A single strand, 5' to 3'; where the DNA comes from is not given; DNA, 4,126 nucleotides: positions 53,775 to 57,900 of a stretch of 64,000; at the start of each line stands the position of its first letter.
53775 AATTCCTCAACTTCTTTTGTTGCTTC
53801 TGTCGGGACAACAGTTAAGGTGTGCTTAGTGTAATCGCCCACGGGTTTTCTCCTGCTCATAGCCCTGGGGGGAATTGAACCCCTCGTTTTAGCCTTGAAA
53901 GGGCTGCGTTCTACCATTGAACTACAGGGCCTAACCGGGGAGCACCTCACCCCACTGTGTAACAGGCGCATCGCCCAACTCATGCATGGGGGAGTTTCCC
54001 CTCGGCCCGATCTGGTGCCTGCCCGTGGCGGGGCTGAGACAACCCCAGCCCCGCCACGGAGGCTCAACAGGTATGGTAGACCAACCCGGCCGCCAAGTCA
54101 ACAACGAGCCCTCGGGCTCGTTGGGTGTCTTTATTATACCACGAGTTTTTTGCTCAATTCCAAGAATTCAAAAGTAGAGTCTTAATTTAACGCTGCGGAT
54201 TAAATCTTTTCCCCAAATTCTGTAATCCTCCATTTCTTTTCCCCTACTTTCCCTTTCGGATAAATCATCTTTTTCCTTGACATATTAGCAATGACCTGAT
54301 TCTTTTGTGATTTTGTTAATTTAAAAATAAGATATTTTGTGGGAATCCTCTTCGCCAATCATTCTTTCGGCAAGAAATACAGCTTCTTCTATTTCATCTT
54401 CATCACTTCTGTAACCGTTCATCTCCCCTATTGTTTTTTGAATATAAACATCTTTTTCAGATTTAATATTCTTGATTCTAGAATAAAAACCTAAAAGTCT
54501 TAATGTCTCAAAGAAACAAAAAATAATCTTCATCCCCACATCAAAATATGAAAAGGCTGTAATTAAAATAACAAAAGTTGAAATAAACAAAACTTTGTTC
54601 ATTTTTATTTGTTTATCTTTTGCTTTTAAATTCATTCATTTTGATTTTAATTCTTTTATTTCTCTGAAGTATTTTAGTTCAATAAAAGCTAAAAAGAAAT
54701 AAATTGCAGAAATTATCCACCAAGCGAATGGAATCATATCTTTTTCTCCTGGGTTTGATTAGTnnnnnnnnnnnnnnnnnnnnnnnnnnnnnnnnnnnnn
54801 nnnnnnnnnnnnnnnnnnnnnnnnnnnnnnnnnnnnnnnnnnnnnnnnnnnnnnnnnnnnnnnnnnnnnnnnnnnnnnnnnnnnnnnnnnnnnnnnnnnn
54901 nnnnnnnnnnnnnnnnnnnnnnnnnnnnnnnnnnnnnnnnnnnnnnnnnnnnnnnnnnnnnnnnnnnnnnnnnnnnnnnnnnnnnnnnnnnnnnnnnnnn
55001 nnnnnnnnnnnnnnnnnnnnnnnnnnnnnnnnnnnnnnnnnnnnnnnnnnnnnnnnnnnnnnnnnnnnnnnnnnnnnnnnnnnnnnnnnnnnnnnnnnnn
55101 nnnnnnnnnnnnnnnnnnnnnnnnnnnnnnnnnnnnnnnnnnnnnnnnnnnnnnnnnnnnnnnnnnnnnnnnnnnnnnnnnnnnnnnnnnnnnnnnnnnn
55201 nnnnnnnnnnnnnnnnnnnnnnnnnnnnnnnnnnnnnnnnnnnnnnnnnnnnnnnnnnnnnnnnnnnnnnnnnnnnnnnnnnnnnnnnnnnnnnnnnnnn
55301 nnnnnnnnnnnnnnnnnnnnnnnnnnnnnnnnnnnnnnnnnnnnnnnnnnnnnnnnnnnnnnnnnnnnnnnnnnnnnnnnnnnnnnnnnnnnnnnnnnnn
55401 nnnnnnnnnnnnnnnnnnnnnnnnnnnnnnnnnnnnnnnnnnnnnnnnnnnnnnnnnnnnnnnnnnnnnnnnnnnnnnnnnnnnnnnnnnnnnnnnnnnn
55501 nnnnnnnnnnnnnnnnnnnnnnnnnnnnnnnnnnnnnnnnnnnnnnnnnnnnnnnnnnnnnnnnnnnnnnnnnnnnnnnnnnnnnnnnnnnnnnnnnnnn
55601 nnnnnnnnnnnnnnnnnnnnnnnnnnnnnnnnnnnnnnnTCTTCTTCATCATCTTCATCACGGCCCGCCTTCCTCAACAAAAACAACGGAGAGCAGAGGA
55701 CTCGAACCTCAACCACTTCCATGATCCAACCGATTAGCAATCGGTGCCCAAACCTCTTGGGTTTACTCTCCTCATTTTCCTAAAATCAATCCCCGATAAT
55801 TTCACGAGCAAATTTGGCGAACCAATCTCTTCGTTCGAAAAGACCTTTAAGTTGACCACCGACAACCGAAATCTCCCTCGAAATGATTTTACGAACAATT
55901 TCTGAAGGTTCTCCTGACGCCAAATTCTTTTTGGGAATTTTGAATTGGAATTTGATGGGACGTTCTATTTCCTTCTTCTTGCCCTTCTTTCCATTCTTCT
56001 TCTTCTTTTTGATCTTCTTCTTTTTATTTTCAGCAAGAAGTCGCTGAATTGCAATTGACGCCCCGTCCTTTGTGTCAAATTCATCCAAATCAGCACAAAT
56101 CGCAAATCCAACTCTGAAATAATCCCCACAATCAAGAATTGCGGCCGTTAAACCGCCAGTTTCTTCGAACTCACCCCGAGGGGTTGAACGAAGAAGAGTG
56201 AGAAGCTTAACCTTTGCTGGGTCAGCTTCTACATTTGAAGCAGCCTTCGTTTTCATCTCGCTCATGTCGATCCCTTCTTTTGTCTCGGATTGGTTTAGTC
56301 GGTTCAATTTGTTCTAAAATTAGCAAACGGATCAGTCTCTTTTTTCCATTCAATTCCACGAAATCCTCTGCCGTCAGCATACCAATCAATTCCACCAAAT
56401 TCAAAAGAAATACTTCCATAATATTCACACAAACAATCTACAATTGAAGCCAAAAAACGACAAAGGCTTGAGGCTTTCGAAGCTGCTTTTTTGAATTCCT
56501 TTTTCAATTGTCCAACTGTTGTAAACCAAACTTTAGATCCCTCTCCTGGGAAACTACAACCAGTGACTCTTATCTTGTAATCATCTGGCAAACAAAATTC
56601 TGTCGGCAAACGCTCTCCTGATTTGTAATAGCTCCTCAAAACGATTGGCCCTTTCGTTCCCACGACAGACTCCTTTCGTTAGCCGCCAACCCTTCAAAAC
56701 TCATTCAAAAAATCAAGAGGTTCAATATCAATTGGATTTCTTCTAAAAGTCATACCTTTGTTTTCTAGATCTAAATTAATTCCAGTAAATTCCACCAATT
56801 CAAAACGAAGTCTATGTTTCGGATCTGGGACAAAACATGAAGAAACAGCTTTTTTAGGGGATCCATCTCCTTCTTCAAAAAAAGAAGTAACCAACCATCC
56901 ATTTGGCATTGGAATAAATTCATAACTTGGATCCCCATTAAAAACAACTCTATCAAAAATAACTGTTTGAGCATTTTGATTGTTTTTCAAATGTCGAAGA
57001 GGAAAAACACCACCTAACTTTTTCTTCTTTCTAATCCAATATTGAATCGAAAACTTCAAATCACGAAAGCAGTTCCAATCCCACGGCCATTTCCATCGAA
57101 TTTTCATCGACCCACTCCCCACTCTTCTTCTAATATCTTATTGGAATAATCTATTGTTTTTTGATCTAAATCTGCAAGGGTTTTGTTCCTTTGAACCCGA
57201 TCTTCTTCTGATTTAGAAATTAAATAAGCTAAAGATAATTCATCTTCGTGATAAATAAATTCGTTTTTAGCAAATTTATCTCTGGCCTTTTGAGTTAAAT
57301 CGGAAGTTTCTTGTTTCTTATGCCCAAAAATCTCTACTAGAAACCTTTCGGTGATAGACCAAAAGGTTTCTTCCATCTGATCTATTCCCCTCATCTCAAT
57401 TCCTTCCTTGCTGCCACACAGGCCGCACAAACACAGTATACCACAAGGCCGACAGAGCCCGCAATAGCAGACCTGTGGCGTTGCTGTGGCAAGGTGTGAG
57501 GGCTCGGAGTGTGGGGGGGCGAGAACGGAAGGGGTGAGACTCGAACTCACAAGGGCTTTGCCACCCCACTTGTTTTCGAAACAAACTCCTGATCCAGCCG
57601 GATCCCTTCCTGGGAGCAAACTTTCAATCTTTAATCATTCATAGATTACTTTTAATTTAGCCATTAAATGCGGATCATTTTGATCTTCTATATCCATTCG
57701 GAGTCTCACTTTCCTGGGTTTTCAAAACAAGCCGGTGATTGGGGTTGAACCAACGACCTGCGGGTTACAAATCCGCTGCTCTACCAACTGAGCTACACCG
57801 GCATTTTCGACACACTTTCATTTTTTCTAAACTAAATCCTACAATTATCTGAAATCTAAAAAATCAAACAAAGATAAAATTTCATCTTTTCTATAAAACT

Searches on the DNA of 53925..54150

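Call 77: search_rna_families(source=window, start=53925, end=54150, threshold=evalue, max_evalue=1, show_alignments=2)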
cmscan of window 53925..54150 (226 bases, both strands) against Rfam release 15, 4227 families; matches with E-value up to 1: 10.
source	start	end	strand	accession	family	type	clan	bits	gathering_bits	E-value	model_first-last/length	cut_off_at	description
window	54023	54059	-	RF03558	mir-629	Gene; miRNA;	-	26.4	72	0.02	1-83/83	no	mir-629 microRNA precursor family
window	54017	54065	-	RF03910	mir-H5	Gene; miRNA;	-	23.9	90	0.23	1-80/80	no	mir-H5 microRNA precursor family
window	54019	54098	-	RF02827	Scr6106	Gene; sRNA;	-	23.2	52.5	0.67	1-85/85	no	Streptomyces RNA 6106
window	54022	54061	-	RF03327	mir-1266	Gene; miRNA;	-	22.7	70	0.036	21-60/82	no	mir-1266 microRNA precursor family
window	54014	54065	-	RF04224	mir-9229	Gene; miRNA;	-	19.3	71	0.17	1-76/76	no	mir-9229 microRNA precursor family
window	54007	54084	-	RF04285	mir-660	Gene; miRNA;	-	17.7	73.3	0.32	1-76/76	no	mir-660 microRNA precursor family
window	54016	54063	-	RF04057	MIR1432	Gene; miRNA;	-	17.5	90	0.89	1-89/89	no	MIR1432 microRNA precursor family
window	54010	54067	+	RF03267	mir-645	Gene; miRNA;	-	17.2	90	0.49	1-77/77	no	mir-645 microRNA precursor family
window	54023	54059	-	RF03769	mir-3913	Gene; miRNA;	-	17.2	100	0.66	1-100/100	no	mir-3913 microRNA precursor family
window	53993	54080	-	RF01746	mraW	Cis-reg;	-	16.8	50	0.45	1-107/107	no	mraW RNA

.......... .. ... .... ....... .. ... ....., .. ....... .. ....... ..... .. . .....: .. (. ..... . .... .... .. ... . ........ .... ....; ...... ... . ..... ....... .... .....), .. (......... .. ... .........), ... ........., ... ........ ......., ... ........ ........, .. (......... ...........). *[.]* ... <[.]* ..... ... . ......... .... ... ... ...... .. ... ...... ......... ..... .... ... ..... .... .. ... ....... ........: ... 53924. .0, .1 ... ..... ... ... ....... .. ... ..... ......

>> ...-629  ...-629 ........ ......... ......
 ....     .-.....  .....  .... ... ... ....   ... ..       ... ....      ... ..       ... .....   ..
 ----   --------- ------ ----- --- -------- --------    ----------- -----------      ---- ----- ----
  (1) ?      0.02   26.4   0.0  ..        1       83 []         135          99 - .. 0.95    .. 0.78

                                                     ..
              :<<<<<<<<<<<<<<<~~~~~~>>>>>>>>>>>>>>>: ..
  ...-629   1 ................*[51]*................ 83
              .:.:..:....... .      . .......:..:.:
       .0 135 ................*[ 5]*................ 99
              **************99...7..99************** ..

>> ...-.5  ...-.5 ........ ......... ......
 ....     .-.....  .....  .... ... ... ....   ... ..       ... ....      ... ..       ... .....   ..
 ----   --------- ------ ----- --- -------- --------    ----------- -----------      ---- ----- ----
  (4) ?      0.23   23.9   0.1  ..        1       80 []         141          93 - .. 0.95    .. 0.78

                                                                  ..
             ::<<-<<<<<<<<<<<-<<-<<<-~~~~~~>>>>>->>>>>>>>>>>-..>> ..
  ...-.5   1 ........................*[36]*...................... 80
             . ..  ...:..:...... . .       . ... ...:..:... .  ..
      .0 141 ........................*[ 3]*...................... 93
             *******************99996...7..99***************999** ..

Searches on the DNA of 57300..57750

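Call 76: search_rna_families(source=window, start=57300, end=57750, threshold=evalue, max_evalue=1, show_alignments=2)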
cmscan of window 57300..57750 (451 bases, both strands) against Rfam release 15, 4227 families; matches with E-value up to 1: 1.
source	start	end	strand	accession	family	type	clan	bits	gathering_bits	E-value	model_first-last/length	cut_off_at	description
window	57527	57610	-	RF01852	tRNA-Sec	Gene; tRNA;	CL00001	37.8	47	4.5e-06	1-91/91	no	Selenocysteine transfer RNA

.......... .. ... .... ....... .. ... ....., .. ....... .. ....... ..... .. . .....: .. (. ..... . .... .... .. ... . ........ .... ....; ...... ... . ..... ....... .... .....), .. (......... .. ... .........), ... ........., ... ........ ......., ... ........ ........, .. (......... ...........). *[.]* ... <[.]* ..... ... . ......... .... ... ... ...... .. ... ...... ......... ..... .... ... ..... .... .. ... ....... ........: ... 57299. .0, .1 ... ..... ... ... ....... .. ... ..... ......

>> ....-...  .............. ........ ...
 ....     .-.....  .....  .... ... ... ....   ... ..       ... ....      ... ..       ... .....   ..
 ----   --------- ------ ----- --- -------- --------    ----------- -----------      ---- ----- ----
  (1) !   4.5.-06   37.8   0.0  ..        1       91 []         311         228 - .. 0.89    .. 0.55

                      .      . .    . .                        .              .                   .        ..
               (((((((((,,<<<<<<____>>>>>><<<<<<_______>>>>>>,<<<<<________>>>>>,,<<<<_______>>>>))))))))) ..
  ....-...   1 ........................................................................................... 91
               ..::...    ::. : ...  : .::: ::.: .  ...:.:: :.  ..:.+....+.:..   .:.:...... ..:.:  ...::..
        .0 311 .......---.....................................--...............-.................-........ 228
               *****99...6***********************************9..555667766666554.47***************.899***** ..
